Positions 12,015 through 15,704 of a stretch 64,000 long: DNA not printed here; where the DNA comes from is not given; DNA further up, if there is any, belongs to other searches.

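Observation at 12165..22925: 3,586-aa T9SS-exported protein built from 56 RCC1-like propeller blades (four 14-blade blocks)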

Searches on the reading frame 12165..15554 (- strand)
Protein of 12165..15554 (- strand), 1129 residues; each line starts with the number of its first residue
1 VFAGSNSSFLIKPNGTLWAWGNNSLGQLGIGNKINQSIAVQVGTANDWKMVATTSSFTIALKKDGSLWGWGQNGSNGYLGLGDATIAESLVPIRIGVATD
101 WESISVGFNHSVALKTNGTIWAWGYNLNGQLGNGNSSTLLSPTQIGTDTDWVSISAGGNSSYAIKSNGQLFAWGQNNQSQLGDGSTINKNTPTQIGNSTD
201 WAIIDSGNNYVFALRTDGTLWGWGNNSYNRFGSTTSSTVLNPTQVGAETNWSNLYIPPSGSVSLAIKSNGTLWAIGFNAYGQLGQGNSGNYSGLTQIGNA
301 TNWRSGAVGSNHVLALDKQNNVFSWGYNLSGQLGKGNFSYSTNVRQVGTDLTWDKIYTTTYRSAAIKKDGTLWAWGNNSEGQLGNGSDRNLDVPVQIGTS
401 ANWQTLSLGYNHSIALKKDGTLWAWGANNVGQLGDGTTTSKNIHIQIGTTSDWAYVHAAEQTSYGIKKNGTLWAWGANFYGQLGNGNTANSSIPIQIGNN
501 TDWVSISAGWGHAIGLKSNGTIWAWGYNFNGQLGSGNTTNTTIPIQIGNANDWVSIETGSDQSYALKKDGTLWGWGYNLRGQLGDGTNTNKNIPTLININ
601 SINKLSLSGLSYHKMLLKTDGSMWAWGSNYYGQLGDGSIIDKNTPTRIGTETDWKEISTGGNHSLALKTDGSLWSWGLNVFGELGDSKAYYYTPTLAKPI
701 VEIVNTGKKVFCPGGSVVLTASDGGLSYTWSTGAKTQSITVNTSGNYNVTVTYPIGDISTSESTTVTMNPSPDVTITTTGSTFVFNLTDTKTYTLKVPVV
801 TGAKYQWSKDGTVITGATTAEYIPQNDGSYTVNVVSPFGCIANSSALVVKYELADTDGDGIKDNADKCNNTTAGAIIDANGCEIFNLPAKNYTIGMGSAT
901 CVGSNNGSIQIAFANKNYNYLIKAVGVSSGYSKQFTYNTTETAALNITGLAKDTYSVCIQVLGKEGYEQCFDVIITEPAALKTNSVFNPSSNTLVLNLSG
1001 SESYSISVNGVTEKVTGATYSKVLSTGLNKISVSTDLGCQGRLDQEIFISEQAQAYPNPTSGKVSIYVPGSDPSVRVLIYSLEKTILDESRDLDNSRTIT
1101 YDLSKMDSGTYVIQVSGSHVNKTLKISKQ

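Call 18: find_related_loci(query=window:12165-15554:-, collection=genome_contigs, flank=10000)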
Query window:12165-15554:- (1129 aa) in genome_contigs; peptide patterns used: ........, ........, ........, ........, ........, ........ (x = any residue, [..] = any of these).
62 stretches matched a pattern; 50 encode a relative of the query (tblastn E <= 1e-3); 50 distinct loci.
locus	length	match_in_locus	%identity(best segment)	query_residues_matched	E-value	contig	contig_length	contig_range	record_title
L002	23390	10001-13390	85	1-1129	0e+0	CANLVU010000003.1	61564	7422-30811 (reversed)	MAG: Cytophagaceae bacterium isolate ZE-Jul18-141 genome assembly, contig: ZE-Jul18-C172, whole genome shotgun sequence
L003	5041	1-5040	79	1-858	0e+0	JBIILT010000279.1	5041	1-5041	MAG: Aquirufa sp. isolate ME2002-05-24pf_3300042563_group1_bin101 Rohwer_bin638_scaffold_22797_c1, whole genome shotgun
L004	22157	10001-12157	43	1-686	4e-172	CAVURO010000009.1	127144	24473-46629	MAG: uncultured Actinomycetes bacterium isolate MFD09730.bin.1.134 genome assembly, contig: contig_40053, whole genome s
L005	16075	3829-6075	45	1-729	1e-163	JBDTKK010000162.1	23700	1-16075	MAG: Chitinophagaceae bacterium isolate cluster2_bin.75 k127_4721295, whole genome shotgun sequence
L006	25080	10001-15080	43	1-701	8e-164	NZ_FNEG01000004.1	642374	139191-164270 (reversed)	Chryseobacterium jejuense strain DSM 19299, whole genome shotgun sequence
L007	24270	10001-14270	41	1-722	1e-160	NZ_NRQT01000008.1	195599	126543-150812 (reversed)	Chryseobacterium sp. CH25 NODE_8_length_195599_cov_336.246_ID_15, whole genome shotgun sequence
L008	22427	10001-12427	40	1-807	7e-160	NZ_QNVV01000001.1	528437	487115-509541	Chryseobacterium pennipullorum strain 7_F195 CONTIG01, whole genome shotgun sequence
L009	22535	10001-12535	39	5-848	2e-159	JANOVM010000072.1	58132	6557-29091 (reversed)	MAG: Bacteroidota bacterium isolate VAR_35_metabat_627 VAR_35_k141_3809741, whole genome shotgun sequence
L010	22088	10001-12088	42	4-809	2e-158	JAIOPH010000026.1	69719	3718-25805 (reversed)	MAG: Chthoniobacter sp. isolate LakeFargette_0920_ALND_MAG_63_25 LacPavin_0920_ALND_scaffold_279799, whole genome shotgu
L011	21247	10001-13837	43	1-686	1e-157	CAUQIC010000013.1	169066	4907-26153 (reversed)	MAG TPA_asm: uncultured Chryseobacterium sp. isolate ERR9968906_bin.50_MetaWRAP_v1.3_MAG genome assembly, contig: ERZ216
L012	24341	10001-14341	36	1-726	2e-117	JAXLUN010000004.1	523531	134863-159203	MAG: Chitinophagales bacterium isolate STL-BAC31 C1.111.fa-4, whole genome shotgun sequence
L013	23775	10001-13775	45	1-1129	3e-170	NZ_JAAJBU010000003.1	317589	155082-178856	Flavobacterium lotistagni strain CYK-4 contig00003, whole genome shotgun sequence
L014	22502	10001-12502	32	1-827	2e-115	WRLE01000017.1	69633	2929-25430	MAG: Oscillospiraceae bacterium isolate Th196P3bin147 Ga0099364_10000449, whole genome shotgun sequence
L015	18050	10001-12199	37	1-718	1e-122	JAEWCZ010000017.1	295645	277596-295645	MAG: Bacillota bacterium isolate OH_PBB_78 k127_1015317, whole genome shotgun sequence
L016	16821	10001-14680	47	1-695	7e-91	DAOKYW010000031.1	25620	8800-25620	MAG TPA_asm: Bacteroidales bacterium isolate AMR_MDS_0034 NODE_980_length_25620_cov_56.958615, whole genome shotgun sequ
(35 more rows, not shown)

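Call 67: search_protein_families(library=pfam, proteins=[L006:13134-17186:+, L006:4668-9455:+, L012:9905-18367:+, L016:9500-16819:+, L013:11271-13775:+], max_evalue=0.0001)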
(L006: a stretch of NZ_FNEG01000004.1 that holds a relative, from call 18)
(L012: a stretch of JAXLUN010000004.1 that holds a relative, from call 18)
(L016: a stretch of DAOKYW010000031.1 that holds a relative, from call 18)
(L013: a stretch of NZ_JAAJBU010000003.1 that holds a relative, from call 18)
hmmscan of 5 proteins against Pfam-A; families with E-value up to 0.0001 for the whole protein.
L006:13134-17186:+ (1351 aa): 7 families
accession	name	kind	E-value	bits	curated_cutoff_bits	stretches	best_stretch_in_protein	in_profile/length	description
PF25390.1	WD40_RLD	-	2.5e-241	800.7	150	6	21-279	91-359/363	RCC1-like domain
PF00415.24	RCC1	-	4.4e-210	680.8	21.7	18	37-84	1-50/50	Regulator of chromosome condensation (RCC1) repeat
PF13540.12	RCC1_2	-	2.7e-158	510.9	22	16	965-993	2-30/30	Regulator of chromosome condensation (RCC1) repeat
PF25384.1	Alsin_RLD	-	3.9e-34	119.1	100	0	1082-1149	243-312/405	Alsin RCC1-like domain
PF18962.6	Por_Secre_tail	-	7.8e-11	42.6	27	1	1280-1345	1-72/75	Secretion system C-terminal sorting domain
PF00041.27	fn3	-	6.3e-10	39.6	25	1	820-891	2-71/84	Fibronectin type III domain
PF16656.11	Pur_ac_phosph_N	-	4.1e-07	30.9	30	0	846-905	47-93/93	Purple acid Phosphatase, N-terminal domain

L006:4668-9455:+ (1596 aa): 7 families
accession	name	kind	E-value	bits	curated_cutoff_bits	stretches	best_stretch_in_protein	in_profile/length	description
PF25390.1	WD40_RLD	-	1.1e-220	732.7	150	5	709-1014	34-353/363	RCC1-like domain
PF00415.24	RCC1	-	6.4e-198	641.8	21.7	18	280-327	1-50/50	Regulator of chromosome condensation (RCC1) repeat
PF13540.12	RCC1_2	-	4.3e-144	465.7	22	16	315-343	2-30/30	Regulator of chromosome condensation (RCC1) repeat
PF25384.1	Alsin_RLD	-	6.2e-32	111.8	100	0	283-347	244-310/405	Alsin RCC1-like domain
PF18962.6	Por_Secre_tail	-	6.3e-12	46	27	1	1525-1589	1-71/75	Secretion system C-terminal sorting domain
PF00041.27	fn3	-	4.6e-10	40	25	1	1062-1133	2-71/84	Fibronectin type III domain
PF16656.11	Pur_ac_phosph_N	-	1.8e-06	28.8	30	0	1100-1147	55-93/93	Purple acid Phosphatase, N-terminal domain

L012:9905-18367:+ (2821 aa): 7 families
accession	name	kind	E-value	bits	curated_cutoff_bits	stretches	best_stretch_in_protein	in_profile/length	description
PF25390.1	WD40_RLD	-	6.2e-295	977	150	6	346-638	47-347/363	RCC1-like domain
PF00415.24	RCC1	-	8.6e-238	769.5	21.7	19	455-502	1-50/50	Regulator of chromosome condensation (RCC1) repeat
PF13540.12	RCC1_2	-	2.7e-198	638.1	22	24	1212-1240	2-30/30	Regulator of chromosome condensation (RCC1) repeat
PF19408.5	PKD_6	-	8.9e-63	209.1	25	4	2635-2713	2-81/82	PKD-like domain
PF01833.30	TIG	-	6.7e-50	167.4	20.9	8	1962-2034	1-79/84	IPT/TIG domain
PF25384.1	Alsin_RLD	-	8.7e-34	117.9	100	1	1281-1384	245-354/405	Alsin RCC1-like domain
PF18962.6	Por_Secre_tail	-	2.4e-10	41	27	1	2743-2811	1-66/75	Secretion system C-terminal sorting domain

L016:9500-16819:+ (2440 aa): 6 families
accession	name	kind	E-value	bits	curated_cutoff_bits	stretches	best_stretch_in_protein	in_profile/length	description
PF25390.1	WD40_RLD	-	4.7e-263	872.1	150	6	716-955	43-295/363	RCC1-like domain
PF00415.24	RCC1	-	4.1e-246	796.1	21.7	21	924-971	1-50/50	Regulator of chromosome condensation (RCC1) repeat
PF13540.12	RCC1_2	-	4.1e-177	570.7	22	17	300-328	2-30/30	Regulator of chromosome condensation (RCC1) repeat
PF25384.1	Alsin_RLD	-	1.2e-34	120.7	100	0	166-234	242-312/405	Alsin RCC1-like domain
PF17161.10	DUF5123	-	6.2e-06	27.7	35.1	1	2173-2279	3-104/113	Domain of unknown function (DUF5123)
PF02415.23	Chlam_PMP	-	4e-05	23.9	20.6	0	2122-2138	1-18/19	Chlamydia polymorphic membrane protein (Chlamydia_PMP) repeat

L013:11271-13775:+ (835 aa): 5 families
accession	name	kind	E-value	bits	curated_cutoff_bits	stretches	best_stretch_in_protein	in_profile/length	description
PF25390.1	WD40_RLD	-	4.4e-180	599.1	150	4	36-351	30-361/363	RCC1-like domain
PF00415.24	RCC1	-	2.1e-146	476.8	21.7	12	464-511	1-50/50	Regulator of chromosome condensation (RCC1) repeat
PF13540.12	RCC1_2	-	4.3e-111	360.8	22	13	549-577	2-30/30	Regulator of chromosome condensation (RCC1) repeat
PF25384.1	Alsin_RLD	-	4e-29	102.6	100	0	449-495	278-324/405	Alsin RCC1-like domain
PF18962.6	Por_Secre_tail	-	2.1e-14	54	27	1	764-831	1-72/75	Secretion system C-terminal sorting domain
